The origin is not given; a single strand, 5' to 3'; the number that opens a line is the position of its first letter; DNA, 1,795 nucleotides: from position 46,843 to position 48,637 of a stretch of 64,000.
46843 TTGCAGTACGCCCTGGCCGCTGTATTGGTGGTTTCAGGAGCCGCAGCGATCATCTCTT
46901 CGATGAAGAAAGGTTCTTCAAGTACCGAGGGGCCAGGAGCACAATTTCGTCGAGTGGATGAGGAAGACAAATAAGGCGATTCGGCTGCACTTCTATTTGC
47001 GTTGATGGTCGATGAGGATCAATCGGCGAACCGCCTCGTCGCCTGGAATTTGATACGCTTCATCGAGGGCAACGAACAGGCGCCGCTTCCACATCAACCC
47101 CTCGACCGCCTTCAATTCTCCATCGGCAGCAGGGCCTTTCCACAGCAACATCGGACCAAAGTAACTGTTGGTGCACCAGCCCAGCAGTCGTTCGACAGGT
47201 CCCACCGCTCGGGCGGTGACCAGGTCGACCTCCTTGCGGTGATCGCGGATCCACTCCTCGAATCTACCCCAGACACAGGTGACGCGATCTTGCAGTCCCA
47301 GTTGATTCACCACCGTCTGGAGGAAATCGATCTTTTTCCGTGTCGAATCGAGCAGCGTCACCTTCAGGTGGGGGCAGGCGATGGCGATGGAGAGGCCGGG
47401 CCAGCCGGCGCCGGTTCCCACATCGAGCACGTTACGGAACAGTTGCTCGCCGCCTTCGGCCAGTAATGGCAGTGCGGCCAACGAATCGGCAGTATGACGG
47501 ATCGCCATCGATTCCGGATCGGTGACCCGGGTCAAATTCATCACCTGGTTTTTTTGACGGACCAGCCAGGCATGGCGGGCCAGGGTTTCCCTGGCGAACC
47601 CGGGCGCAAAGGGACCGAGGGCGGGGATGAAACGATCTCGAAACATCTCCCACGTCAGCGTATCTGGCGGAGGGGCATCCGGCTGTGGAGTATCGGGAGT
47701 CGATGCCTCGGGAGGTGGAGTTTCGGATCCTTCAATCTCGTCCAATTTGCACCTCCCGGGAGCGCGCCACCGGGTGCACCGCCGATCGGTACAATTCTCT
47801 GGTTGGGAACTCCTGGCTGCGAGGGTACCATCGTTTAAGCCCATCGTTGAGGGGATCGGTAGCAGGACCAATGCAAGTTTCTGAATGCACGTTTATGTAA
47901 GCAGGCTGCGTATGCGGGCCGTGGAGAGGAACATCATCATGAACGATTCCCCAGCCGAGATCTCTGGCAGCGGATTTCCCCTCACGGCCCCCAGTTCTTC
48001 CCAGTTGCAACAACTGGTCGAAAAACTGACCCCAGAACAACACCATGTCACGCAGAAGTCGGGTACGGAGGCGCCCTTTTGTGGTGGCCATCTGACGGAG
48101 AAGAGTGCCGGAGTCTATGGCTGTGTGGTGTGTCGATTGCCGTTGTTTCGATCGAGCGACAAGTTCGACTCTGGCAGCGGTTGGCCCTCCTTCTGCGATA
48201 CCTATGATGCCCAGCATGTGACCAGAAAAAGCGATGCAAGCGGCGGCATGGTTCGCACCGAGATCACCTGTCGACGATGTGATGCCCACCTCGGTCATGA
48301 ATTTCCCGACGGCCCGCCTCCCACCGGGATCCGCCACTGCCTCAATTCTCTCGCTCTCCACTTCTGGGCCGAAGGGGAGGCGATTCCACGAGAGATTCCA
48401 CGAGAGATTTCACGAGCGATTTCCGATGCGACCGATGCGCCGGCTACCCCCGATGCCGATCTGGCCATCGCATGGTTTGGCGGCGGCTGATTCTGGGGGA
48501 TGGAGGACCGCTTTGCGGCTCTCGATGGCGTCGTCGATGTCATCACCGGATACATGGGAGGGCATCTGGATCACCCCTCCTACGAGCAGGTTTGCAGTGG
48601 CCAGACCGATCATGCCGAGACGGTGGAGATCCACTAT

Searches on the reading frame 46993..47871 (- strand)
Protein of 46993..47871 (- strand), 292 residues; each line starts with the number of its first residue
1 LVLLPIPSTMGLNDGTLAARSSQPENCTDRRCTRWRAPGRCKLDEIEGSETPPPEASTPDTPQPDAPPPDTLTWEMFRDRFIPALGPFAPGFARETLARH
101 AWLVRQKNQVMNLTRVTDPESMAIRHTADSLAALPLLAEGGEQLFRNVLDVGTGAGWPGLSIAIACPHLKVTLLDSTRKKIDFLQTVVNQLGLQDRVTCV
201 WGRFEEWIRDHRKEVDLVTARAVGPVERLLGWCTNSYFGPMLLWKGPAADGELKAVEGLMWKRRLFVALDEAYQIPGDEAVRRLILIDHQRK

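Call 35: search_protein_families(library=pfam, proteins=[window:46993-47871:-], max_evalue=0.01)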
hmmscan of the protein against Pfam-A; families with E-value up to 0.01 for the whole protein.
window:46993-47871:- (292 aa): 5 families
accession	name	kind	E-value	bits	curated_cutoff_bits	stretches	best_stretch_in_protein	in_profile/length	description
PF02527.21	GidB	-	1.5e-37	129.2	27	1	95-258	3-161/184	rRNA small subunit methyltransferase G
PF05175.20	MTS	-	1.9e-05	24.8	23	1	142-209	29-95/170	Methyltransferase small domain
PF13649.12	Methyltransf_25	-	5.1e-05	24.3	27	1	148-221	1-71/97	Methyltransferase domain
PF13847.12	Methyltransf_31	-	0.00018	21.7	27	1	147-223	6-83/145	Methyltransferase domain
PF10294.15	Methyltransf_16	-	0.00048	20.4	21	1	145-218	47-124/174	Lysine methyltransferase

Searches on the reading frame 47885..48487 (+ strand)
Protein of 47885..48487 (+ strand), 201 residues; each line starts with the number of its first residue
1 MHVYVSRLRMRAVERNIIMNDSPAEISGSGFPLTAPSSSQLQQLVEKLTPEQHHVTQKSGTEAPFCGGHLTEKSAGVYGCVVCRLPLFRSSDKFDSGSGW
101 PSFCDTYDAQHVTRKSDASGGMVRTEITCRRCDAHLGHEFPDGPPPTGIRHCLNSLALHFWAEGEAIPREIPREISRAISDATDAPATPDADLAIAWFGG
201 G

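Call 35: search_protein_families(library=pfam, proteins=[window:47885-48487:+], max_evalue=0.01)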
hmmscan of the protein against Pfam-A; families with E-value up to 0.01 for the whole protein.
window:47885-48487:+ (201 aa): 1 family
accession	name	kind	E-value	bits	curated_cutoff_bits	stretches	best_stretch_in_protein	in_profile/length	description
PF01641.26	SelR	-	2.2e-44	150.5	24.9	1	48-160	1-114/116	SelR domain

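Call 37: find_homologous_proteins(query=window:47885-48487:+, max_evalue=1e-30)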
Query window:47885-48487:+ (201 aa): 5368 proteins with E <= 1e-30 among 8000 candidates; the best 120 are listed.
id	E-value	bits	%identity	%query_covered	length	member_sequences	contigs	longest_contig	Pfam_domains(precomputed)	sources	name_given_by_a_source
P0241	3.2e-118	411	93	96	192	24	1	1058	PF01641.27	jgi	jgi:methionine-R-sulfoxide reductase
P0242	6.1e-95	335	83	90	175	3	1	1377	PF01641.27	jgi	-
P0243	2.5e-85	303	72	91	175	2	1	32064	PF01641.27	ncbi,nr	ncbi:MAG: peptide-methionine (R)-S-oxide reductase MsrB [Planctomycetota bacterium]|nr:peptide-methi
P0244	1.8e-74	268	65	96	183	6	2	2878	PF01641.27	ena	-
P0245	1.6e-73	265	67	90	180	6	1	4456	PF01641.27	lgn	-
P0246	6.5e-73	263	67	88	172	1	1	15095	PF01641.27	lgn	-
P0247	5.8e-71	256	66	90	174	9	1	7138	PF01641.27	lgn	-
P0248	8.9e-71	256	67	88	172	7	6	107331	PF01641.27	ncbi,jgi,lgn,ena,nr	ncbi:MAG: peptide-methionine (R)-S-oxide reductase MsrB [Planctomycetota bacterium]|nr:peptide-methi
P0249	3.6e-70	254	67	87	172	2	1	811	PF01641.27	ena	-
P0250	4.0e-70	254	63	90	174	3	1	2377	PF01641.27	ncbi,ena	-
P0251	2.4e-64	235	62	91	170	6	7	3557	PF01641.27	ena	-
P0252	2.5e-63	231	60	91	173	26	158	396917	PF01641.27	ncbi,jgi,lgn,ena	-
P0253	3.9e-63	231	63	88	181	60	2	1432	PF01641.27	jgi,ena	jgi:peptide-methionine (R)-S-oxide reductase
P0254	6.1e-63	230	63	88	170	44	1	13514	PF01641.27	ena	-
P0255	1.4e-56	209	59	88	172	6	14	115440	PF01641.27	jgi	-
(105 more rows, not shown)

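Call 57: find_encoding_contigs(protein=P0248, flank=1500, max_places=2)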
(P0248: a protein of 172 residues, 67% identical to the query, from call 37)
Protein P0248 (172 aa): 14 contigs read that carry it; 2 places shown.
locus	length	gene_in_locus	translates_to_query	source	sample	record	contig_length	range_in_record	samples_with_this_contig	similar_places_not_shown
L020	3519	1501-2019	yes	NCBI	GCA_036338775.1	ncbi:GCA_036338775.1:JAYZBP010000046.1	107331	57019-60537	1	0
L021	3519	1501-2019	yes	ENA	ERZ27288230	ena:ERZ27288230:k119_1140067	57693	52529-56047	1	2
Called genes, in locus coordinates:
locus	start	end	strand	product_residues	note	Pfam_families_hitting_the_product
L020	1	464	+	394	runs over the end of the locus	PF00108:Thiolase_N, PF00109:ketoacyl-synt (weak), PF02803:Thiolase_C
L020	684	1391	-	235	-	PF02527:GidB, PF05175:MTS (faint)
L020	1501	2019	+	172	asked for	PF01641:SelR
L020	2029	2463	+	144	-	PF01625:PMSR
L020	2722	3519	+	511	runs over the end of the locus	PF14312:FG-GAP_2 (faint), PF13517:FG-GAP_3 (faint), PF01839:FG-GAP (weak)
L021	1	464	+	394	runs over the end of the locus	PF00108:Thiolase_N, PF00109:ketoacyl-synt (weak), PF02803:Thiolase_C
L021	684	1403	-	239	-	PF02527:GidB, PF05175:MTS (faint)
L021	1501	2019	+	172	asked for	PF01641:SelR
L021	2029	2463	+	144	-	PF01625:PMSR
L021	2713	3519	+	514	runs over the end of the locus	PF14312:FG-GAP_2 (faint), PF13517:FG-GAP_3 (faint), PF01839:FG-GAP (weak)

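Call 58: find_encoding_contigs(protein=P0252, flank=1500, max_places=2)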
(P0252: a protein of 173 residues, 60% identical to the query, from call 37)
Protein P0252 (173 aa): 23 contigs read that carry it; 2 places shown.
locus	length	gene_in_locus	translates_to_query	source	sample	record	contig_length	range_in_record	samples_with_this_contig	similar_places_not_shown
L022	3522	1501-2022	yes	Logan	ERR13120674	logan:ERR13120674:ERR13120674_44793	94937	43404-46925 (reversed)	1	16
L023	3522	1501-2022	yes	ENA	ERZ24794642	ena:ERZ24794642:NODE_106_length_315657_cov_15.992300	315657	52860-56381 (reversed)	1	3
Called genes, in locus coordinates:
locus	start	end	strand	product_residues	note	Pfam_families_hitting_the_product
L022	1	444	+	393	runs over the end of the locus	PF00108:Thiolase_N, PF00109:ketoacyl-synt (weak), PF02803:Thiolase_C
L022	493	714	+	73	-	-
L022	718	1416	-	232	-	PF02527:GidB, PF13847:Methyltransf_31 (weak)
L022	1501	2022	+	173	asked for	PF01641:SelR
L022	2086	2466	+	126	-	PF01625:PMSR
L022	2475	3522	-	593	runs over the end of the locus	PF02554:CstA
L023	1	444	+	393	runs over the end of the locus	PF00108:Thiolase_N, PF00109:ketoacyl-synt (weak), PF02803:Thiolase_C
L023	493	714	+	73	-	-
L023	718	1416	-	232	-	PF02527:GidB, PF13847:Methyltransf_31 (weak)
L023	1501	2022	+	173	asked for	PF01641:SelR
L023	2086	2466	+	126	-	PF01625:PMSR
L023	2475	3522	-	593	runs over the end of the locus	PF02554:CstA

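Call 59: find_encoding_contigs(protein=P0243, flank=1500, max_places=2)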
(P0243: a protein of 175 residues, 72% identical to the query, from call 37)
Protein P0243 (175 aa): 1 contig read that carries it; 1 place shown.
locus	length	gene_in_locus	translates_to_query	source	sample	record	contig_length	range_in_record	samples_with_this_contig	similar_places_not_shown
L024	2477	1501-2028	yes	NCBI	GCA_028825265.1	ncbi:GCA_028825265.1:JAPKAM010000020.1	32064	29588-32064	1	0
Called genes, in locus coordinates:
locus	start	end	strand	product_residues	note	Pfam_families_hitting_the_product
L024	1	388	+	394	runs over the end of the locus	PF00108:Thiolase_N, PF00109:ketoacyl-synt (weak), PF02803:Thiolase_C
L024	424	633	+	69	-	-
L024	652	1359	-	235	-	PF02527:GidB, PF05175:MTS (faint)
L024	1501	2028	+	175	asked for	PF01641:SelR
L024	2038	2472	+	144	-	PF01625:PMSR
